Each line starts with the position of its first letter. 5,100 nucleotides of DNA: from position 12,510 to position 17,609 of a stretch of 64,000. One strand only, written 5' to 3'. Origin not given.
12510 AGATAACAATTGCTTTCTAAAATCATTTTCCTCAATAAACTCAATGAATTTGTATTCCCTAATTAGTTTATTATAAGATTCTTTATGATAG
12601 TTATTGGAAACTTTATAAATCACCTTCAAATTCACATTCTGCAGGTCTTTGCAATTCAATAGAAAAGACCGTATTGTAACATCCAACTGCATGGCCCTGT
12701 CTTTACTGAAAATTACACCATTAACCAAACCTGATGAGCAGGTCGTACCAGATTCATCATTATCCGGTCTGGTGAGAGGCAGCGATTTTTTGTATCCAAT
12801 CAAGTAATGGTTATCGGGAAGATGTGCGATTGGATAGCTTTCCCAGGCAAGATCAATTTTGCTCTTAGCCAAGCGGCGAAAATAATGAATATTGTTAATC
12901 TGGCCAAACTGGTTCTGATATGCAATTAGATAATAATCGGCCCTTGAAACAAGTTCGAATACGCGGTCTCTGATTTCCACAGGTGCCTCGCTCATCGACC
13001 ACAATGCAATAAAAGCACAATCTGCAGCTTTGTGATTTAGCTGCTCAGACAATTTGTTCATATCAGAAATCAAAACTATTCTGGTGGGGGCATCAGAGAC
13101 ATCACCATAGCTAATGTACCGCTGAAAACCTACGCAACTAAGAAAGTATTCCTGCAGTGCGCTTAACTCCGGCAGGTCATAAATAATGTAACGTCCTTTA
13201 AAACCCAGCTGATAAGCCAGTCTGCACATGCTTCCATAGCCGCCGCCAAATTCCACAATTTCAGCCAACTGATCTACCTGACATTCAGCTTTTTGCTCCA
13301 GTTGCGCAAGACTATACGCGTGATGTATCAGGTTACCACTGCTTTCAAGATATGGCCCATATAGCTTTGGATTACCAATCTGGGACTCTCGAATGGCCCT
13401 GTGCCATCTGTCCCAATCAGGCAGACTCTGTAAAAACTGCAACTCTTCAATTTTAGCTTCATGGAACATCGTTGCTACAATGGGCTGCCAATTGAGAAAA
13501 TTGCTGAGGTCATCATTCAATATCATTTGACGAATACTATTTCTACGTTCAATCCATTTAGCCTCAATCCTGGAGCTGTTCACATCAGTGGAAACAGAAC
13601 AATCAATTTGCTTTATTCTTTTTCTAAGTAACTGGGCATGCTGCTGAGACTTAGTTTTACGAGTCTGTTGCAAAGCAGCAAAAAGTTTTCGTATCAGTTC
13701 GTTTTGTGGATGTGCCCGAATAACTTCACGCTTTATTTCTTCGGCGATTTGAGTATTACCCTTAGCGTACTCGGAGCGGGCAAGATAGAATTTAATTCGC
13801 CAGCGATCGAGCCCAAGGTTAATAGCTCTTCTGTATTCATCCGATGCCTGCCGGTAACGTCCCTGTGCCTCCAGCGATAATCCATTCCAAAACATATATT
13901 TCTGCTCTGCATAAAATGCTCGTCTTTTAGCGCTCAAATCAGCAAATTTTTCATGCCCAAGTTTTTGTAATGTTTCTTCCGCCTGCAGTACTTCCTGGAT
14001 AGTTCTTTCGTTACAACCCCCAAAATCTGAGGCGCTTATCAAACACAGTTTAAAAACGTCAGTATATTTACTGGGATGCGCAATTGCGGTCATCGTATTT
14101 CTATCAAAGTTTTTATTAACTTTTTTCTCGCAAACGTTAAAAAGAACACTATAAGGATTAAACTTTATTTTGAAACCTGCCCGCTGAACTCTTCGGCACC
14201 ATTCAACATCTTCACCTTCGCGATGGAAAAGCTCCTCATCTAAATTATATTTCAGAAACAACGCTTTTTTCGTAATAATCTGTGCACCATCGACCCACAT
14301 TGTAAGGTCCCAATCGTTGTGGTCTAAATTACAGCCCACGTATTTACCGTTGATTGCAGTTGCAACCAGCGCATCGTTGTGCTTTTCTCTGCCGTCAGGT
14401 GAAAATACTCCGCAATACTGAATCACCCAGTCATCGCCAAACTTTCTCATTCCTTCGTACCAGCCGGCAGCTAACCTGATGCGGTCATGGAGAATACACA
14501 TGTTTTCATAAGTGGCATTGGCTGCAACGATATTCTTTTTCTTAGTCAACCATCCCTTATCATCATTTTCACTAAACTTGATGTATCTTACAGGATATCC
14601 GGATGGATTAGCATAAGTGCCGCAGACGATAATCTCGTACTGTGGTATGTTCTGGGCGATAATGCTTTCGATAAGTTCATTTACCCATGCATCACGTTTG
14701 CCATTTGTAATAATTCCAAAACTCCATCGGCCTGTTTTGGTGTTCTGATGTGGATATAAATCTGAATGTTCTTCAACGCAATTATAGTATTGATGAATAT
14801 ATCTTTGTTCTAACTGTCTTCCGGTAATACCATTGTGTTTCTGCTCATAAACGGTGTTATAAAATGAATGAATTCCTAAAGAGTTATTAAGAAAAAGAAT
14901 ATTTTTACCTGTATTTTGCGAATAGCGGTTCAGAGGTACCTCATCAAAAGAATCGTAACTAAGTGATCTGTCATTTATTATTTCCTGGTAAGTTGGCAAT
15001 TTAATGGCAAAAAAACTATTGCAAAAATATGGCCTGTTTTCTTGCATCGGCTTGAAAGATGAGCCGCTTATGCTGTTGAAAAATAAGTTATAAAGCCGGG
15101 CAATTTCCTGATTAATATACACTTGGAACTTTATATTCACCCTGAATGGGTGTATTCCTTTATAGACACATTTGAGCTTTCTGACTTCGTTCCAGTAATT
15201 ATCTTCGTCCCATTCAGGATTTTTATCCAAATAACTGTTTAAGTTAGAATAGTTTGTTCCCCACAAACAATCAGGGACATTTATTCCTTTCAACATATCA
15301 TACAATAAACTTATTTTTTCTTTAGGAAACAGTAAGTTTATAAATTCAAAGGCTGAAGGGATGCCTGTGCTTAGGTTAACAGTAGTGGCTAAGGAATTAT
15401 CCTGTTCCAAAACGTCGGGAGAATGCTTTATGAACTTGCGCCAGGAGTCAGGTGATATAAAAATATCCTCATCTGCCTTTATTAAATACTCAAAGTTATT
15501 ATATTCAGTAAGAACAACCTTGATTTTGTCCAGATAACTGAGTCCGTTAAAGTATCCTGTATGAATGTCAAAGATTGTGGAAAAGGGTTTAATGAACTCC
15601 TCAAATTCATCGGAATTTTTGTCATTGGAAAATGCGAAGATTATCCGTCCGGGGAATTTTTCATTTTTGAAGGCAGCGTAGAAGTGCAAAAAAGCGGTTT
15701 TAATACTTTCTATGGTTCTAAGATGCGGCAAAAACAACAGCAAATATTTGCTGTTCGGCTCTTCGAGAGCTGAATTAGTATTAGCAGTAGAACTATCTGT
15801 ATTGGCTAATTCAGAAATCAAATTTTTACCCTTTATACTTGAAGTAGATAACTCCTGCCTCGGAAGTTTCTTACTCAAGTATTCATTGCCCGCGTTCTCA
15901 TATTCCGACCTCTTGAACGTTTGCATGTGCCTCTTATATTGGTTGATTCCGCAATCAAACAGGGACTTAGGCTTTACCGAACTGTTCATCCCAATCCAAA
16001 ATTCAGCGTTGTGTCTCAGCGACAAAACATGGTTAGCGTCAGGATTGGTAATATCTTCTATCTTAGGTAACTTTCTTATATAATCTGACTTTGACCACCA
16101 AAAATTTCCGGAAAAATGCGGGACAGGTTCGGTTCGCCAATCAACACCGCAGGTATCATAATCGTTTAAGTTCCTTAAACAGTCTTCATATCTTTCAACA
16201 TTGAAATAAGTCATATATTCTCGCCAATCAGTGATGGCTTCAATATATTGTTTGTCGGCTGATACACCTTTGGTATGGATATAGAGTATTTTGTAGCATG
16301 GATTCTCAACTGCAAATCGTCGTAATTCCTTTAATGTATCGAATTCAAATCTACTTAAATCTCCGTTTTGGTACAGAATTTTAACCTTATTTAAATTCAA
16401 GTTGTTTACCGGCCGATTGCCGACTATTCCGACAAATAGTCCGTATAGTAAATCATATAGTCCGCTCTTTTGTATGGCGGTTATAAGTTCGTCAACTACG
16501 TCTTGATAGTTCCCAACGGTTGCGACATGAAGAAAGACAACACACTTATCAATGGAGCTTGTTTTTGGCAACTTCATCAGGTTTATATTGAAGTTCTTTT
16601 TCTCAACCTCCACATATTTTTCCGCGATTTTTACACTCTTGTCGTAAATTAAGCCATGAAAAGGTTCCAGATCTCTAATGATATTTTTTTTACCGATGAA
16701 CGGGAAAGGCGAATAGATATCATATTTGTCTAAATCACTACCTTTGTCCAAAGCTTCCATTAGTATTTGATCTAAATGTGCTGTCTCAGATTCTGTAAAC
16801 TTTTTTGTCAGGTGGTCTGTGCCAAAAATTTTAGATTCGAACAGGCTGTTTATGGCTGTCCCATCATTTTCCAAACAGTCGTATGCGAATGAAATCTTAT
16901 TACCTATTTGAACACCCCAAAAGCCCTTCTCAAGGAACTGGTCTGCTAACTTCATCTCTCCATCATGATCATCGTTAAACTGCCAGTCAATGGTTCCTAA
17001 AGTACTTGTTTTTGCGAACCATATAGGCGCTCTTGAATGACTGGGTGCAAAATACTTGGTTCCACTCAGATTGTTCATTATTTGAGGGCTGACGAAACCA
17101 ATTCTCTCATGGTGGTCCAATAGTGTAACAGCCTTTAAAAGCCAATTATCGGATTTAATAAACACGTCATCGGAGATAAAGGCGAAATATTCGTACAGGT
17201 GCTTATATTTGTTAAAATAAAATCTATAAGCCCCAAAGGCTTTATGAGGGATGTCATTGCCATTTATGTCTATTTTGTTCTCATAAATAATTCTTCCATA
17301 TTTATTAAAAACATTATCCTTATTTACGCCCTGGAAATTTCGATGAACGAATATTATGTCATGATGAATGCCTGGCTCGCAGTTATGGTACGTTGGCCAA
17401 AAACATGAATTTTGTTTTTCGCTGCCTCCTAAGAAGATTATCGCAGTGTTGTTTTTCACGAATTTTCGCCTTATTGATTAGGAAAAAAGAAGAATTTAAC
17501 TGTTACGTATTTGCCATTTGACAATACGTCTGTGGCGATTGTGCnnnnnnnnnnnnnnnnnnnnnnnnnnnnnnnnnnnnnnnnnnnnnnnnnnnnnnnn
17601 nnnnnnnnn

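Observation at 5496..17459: A 3,987-aa glycan-assembly megaprotein encoded inside a flagellar gene run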

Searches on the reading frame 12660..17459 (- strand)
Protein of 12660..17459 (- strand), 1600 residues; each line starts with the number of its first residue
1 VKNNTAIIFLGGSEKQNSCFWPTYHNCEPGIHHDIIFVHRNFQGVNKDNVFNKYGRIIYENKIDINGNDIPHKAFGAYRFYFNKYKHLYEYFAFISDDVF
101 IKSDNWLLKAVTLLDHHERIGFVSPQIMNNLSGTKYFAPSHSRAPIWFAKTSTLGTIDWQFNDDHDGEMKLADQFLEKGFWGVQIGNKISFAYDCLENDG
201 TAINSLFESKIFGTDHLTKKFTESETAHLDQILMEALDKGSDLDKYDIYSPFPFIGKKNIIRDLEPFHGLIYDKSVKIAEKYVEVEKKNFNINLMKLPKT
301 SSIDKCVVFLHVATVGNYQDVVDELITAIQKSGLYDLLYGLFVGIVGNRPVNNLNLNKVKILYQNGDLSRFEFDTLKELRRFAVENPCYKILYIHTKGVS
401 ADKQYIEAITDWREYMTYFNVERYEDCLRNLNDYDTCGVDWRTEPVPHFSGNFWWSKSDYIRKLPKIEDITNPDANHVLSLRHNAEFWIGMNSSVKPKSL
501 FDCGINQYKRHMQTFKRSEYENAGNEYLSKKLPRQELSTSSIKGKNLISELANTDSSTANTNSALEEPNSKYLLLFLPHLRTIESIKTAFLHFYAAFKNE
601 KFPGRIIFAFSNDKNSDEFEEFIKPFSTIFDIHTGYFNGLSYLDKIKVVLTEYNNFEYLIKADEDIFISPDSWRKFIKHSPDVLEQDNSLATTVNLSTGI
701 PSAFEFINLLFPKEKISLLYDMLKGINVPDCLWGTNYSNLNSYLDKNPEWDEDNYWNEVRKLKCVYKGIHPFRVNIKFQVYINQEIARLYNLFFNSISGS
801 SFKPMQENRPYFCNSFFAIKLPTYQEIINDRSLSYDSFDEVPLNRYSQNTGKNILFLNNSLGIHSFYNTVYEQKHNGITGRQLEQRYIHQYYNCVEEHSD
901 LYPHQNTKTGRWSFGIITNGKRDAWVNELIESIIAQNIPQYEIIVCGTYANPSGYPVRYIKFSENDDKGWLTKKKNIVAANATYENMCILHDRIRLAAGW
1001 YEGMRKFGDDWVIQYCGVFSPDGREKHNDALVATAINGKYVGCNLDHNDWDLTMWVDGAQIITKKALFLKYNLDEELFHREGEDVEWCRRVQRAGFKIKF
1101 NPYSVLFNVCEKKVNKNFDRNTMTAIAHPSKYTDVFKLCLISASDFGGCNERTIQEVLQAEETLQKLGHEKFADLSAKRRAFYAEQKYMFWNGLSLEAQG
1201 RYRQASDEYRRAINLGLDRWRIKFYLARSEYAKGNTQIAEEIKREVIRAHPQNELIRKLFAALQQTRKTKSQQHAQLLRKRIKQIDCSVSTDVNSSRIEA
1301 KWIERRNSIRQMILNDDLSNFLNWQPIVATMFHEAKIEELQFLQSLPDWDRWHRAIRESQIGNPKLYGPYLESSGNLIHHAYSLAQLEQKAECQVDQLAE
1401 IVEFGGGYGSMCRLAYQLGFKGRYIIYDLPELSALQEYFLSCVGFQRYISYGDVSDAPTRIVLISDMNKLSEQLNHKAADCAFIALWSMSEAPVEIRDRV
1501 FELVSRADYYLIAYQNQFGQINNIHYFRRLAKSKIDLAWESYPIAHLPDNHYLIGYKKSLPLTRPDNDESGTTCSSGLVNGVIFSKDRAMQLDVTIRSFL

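Call 73: find_related_loci(query=window:12660-17459:-, collection=metagenome_contigs, flank=10000)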
Query window:12660-17459:- (1600 aa) in metagenome_contigs; peptide patterns used: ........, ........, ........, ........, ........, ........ (x = any residue, [..] = any of these).
187 stretches matched a pattern; 2 encode a relative of the query (tblastn E <= 1e-3); 2 distinct loci.
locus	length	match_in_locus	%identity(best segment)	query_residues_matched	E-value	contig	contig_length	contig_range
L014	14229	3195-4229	64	1241-1600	2e-139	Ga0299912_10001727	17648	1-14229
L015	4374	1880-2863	69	1272-1600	4e-142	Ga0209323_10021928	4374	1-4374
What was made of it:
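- The full 3,987-aa architecture was found only on this one contig (call 73). The full architecture was not found on any other contig (call 73).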

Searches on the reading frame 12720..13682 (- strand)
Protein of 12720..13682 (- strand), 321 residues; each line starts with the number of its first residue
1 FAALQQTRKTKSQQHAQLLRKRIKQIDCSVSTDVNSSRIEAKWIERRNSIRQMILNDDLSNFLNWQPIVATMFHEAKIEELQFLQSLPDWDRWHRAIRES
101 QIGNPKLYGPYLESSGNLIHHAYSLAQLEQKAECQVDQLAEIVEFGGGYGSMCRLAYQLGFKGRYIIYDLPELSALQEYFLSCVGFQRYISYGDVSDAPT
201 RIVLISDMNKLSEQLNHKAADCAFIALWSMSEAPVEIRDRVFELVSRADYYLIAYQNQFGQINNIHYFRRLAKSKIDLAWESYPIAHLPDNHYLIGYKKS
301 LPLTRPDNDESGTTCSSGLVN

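Call 4: search_protein_families(library=pfam, max_evalue=0.01, proteins=[window:12720-13622:-])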
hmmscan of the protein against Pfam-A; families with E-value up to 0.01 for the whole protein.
window:12720-13622:- (301 aa): 0 families

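Call 20: search_protein_families(library=ncbifam, max_evalue=0.01, proteins=[window:12720-13682:-])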
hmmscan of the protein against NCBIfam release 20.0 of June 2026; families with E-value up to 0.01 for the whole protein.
window:12720-13682:- (321 aa): 1 family
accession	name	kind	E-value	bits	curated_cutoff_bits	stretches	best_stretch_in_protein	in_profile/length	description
TIGR04371.1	methyltran_NanM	subfamily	7.6e-09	35.5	44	1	94-198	105-210/273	putative sugar O-methyltransferase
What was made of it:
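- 12780..13652 (-): SAM-dependent methyltransferase-like module (aa 1270-1560). Motif I is '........'; D1428 is conserved. Call 20: TIGR04371 'putative sugar O-methyltransferase', E 7.6e-9, 35.5 bits against a cut-off of 44.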

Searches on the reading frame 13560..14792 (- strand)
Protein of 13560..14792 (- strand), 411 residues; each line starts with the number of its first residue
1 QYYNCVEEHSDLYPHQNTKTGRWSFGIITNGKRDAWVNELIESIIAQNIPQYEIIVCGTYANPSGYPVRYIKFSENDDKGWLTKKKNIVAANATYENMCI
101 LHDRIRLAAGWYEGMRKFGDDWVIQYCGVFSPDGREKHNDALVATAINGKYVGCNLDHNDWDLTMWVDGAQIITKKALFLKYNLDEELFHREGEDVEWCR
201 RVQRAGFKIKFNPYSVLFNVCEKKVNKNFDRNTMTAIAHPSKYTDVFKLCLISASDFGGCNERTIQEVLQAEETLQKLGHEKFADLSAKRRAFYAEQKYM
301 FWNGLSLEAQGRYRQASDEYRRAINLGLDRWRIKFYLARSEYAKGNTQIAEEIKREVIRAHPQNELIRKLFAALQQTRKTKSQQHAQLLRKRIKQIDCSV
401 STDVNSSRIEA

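Call 4: search_protein_families(library=pfam, max_evalue=0.01, proteins=[window:13560-14792:-])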
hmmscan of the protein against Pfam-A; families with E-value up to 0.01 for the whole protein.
window:13560-14792:- (411 aa): 4 families
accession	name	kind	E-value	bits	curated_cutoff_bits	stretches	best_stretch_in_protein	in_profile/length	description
PF13432.12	TPR_16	-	3.8e-06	27.7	32.7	1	304-364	4-64/65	Tetratricopeptide repeat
PF13641.12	Glyco_tranf_2_3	-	0.00034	21.1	27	0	184-233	177-209/230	Glycosyltransferase like family 2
PF07719.23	TPR_2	-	0.0006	20.2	27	0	298-326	2-30/34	Tetratricopeptide repeat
PF13428.12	TPR_14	-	0.0023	18.9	23.5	0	306-339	10-43/44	Tetratricopeptide repeat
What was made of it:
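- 13695..13901 (-): TPR block 1 (aa ~1187-1255). Call 4: TPR_16, E 3.8e-6.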

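Call 20: search_protein_families(library=ncbifam, max_evalue=0.01, proteins=[window:13560-14792:-])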
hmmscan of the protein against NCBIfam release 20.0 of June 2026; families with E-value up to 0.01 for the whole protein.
window:13560-14792:- (411 aa): 2 families
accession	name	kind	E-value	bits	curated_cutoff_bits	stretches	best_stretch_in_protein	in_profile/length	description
TIGR02552.1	LcrH_SycD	equivalog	3.1e-05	23.7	104.8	1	295-366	50-121/136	SycD/LcrH family type III secretion system chaperone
TIGR02917.1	PEP_TPR_lipo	equivalog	0.00043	18.3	312.2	1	309-392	477-559/899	XrtA/PEP-CTERM system TPR-repeat protein PrsT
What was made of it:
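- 13695..13901 (-): Call 20: weak LcrH/SycD-like match.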

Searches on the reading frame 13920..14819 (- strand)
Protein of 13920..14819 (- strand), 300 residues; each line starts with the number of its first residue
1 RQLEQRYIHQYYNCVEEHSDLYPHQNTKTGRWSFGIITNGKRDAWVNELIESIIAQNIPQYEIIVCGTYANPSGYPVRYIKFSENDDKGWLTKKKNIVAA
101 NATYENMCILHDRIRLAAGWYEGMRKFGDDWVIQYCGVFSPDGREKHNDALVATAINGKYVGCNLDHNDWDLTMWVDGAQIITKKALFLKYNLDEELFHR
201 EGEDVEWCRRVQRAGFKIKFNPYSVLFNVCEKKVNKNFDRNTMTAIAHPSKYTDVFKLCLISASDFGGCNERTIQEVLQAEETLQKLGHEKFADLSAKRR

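Call 25: find_homologous_proteins(query=window:13920-14819:-, max_evalue=0.001)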
Query window:13920-14819:- (300 aa): 25 proteins with E <= 0.001 among 354 candidates.
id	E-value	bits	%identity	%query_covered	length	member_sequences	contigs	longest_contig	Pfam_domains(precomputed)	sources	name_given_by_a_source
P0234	1.3e-44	171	45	65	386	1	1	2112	-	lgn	-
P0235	7.4e-44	168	40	76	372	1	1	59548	-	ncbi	-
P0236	7.9e-42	162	39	71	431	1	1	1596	-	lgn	-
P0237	1.3e-41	161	40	65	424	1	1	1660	-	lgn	-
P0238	3.9e-41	159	45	65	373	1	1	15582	-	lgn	-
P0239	4.1e-40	156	37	76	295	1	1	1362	-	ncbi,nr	ncbi:hypothetical protein KA005_85615, partial [bacterium]|nr:hypothetical protein [bacterium]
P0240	1.2e-39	154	40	70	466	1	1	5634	-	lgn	-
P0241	2.7e-38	150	40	69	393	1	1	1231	-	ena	-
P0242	2.2e-37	147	36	74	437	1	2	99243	-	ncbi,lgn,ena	-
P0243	5.5e-37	146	41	64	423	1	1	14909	-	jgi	-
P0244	5.7e-37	146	40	67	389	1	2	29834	-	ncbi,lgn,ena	ncbi:MAG: hypothetical protein AABX66_02295 [Nanoarchaeota archaeon]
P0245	6.7e-37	146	40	68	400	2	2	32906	-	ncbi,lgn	-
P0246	2.3e-36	144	37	64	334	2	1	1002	-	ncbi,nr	ncbi:MAG: hypothetical protein KGJ07_10550, partial [Patescibacteria group bacterium]|nr:hypothetica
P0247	5.0e-36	143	39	65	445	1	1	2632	-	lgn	-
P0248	8.7e-36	142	35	75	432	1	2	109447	-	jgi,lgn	-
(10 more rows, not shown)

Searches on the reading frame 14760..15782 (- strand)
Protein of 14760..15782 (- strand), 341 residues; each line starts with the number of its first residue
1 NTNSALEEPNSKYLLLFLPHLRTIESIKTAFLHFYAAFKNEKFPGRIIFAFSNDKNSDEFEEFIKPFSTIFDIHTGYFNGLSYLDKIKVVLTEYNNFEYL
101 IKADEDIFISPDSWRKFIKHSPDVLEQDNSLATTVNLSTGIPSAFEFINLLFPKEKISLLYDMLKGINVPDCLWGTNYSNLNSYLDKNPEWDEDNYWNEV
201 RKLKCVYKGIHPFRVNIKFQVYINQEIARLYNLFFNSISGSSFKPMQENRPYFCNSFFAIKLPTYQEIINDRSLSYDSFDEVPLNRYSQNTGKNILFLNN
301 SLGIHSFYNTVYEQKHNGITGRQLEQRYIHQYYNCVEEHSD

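Call 4: search_protein_families(library=pfam, max_evalue=0.01, proteins=[window:14760-15782:-])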
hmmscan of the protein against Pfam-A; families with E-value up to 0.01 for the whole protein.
window:14760-15782:- (341 aa): 0 families

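Call 20: search_protein_families(library=ncbifam, max_evalue=0.01, proteins=[window:14760-15782:-])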
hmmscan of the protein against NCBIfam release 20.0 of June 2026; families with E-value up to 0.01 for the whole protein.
window:14760-15782:- (341 aa): 0 families

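Call 90: search_solved_structures(query=A6, max_evalue=10, show_alignments=2)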
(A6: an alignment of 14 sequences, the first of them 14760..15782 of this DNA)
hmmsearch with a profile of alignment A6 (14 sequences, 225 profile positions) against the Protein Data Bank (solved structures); distinct sequences matched with E-value up to 10: 1.
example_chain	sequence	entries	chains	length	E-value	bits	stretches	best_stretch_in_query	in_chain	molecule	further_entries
6ns2_A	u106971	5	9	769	0.13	15.5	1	79-155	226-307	lipoxygenase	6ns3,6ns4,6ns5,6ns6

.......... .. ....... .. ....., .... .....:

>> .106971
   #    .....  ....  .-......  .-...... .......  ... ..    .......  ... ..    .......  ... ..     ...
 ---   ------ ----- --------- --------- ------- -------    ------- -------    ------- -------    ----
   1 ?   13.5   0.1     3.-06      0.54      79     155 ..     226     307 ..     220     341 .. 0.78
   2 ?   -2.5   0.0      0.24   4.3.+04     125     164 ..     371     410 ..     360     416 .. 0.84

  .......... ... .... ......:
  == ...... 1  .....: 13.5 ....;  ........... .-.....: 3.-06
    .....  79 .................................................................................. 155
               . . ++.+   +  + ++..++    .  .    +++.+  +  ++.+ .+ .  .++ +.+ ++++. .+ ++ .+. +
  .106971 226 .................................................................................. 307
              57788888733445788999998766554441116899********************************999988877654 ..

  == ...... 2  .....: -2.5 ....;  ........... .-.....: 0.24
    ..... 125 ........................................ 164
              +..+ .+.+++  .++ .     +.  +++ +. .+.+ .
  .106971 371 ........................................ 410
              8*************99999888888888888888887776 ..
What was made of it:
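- Tried and rejected: The N3 family profile gave no meaningful PDB sequence hit (call 90).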
